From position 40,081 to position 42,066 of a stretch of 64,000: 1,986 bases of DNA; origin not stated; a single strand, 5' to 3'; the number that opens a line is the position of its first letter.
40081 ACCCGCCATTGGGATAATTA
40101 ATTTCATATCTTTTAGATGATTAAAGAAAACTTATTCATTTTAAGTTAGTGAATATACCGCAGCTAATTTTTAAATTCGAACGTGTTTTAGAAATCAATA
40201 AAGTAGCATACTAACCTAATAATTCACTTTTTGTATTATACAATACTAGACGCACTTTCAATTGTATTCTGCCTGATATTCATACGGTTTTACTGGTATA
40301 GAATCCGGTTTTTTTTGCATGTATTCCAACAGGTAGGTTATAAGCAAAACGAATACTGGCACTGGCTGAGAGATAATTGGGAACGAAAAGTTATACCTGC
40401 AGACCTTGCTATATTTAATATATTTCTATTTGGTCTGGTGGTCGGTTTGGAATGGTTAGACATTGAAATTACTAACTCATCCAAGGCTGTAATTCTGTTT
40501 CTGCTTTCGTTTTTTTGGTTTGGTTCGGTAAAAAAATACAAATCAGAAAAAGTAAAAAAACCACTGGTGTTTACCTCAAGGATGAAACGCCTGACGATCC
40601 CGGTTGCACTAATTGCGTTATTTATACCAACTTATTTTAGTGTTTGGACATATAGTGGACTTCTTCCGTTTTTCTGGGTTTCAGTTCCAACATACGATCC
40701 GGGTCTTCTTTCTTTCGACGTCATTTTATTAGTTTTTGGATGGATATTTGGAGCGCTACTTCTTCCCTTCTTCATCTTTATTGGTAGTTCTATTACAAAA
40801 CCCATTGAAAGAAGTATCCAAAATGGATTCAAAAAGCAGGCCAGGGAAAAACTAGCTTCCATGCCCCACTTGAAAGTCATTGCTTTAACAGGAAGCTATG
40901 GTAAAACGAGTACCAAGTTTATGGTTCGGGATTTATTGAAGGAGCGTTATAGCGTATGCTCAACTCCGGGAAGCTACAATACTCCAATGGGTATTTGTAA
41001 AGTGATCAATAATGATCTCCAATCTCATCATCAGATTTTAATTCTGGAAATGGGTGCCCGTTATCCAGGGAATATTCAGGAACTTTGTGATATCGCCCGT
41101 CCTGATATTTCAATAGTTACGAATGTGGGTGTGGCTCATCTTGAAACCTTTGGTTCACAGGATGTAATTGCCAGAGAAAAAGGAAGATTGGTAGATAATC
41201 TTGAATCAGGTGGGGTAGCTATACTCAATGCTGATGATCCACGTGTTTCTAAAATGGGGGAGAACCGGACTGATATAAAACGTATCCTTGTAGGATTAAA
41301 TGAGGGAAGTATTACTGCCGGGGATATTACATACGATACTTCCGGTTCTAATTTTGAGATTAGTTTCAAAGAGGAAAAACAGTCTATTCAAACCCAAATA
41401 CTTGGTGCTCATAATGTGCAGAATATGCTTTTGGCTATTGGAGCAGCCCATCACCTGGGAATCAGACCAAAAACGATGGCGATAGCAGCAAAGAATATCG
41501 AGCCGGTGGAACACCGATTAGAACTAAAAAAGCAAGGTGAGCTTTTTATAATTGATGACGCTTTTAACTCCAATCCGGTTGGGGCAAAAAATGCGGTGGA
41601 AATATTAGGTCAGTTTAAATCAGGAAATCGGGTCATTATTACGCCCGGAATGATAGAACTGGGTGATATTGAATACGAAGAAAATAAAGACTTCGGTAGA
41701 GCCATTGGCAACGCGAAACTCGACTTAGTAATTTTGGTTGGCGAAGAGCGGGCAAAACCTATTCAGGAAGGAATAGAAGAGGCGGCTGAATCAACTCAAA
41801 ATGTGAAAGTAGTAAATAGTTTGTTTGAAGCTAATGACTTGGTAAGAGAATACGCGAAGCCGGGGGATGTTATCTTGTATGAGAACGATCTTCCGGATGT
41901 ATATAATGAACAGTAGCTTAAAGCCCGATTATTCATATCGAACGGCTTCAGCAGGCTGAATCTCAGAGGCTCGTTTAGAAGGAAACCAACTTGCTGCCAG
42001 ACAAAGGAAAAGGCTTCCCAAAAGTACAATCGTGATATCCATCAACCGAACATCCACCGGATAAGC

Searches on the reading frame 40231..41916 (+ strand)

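Call 6: search_protein_families(library=pfam, proteins=[window:40231-41916:+], max_evalue=0.01)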
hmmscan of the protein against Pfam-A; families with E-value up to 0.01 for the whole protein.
window:40231-41916:+ (561 aa): 2 families
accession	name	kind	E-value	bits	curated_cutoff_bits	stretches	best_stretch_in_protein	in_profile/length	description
PF08245.18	Mur_ligase_M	-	1.3e-42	146.5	24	1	220-406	2-200/200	Mur ligase middle domain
PF02875.26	Mur_ligase_C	-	1.4e-12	49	28.4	1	428-549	1-122/127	Mur ligase, glutamate ligase domain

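Call 44: search_protein_families(library=ncbifam, proteins=[window:40231-41916:+], max_evalue=0.001)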
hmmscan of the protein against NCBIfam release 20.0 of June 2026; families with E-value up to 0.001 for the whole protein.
window:40231-41916:+ (561 aa): 24 families
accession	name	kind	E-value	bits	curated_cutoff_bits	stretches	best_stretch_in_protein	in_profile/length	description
TIGR01143.1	murF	subfamily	1.7e-75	254.6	288.6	1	202-549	63-402/418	UDP-N-acetylmuramoyl-tripeptide--D-alanyl-D-alanine ligase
NF008896.0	PRK11929.1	equivalog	3.4e-63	213.8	1023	1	208-549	602-940/965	bifunctional UDP-N-acetylmuramoyl-L-alanyl-D-glutamate--2,6-diaminopimelate ligase MurE/UDP-N-acetylmuramoyl-tripeptide--D-alanyl-D-alanine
NF008041.0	PRK10773.1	equivalog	2e-41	142.2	551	1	214-507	100-395/453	UDP-N-acetylmuramoyl-tripeptide--D-alanyl-D-alanine ligase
NF008897.0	PRK11930.1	equivalog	1.3e-39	135.9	804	1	210-508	103-402/822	bifunctional UDP-N-acetylmuramoyl-tripeptide:D-alanyl-D-alanine ligase/alanine racemase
NF010693.0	PRK14093.1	equivalog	4.4e-37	127.9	544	1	213-504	107-408/479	UDP-N-acetylmuramoylalanyl-D-glutamyl-2,6-diaminopimelate--D-alanyl-D-alanine ligase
NF001126.0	PRK00139.1-4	equivalog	5e-25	88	373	1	212-470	102-372/486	UDP-N-acetylmuramoyl-L-alanyl-D-glutamate--2,6-diaminopimelate ligase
TIGR01087.1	murD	equivalog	3.4e-22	79.1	211.95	1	213-549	103-414/441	UDP-N-acetylmuramoyl-L-alanine--D-glutamate ligase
TIGR01082.1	murC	equivalog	8.1e-22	77.9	335.1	1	213-549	99-434/449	UDP-N-acetylmuramate--L-alanine ligase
NF053645.1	pMurC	equivalog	6e-21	74.7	560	2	212-358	100-247/492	pseudomurein biosynthesis peptide ligase pMurC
NF001124.0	PRK00139.1-2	equivalog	1.8e-19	69.8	476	1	292-549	200-463/500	UDP-N-acetylmuramoyl-L-alanyl-D-glutamate--2,6-diaminopimelate ligase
TIGR01085.1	murE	subfamily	2.5e-19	69.5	257.3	1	212-465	83-358/472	UDP-N-acetylmuramyl-tripeptide synthetase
NF053648.1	pMurE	equivalog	1.5e-17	63.5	600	1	214-469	98-358/464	pseudomurein biosynthesis peptide ligase pMurE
NF001123.0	PRK00139.1-1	equivalog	1.7e-15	56.7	586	1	213-466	106-377/493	UDP-N-acetylmuramoyl-L-alanyl-D-glutamate--2,6-diaminopimelate ligase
TIGR01081.1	mpl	equivalog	7.6e-15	54.9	388.7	1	215-549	103-429/448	UDP-N-acetylmuramate:L-alanyl-gamma-D-glutamyl-meso-diaminopimelate ligase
NF053646.1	pMurD1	equivalog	2.2e-13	49.7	610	1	213-550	108-438/465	pseudomurein biosynthesis peptide ligase pMurD1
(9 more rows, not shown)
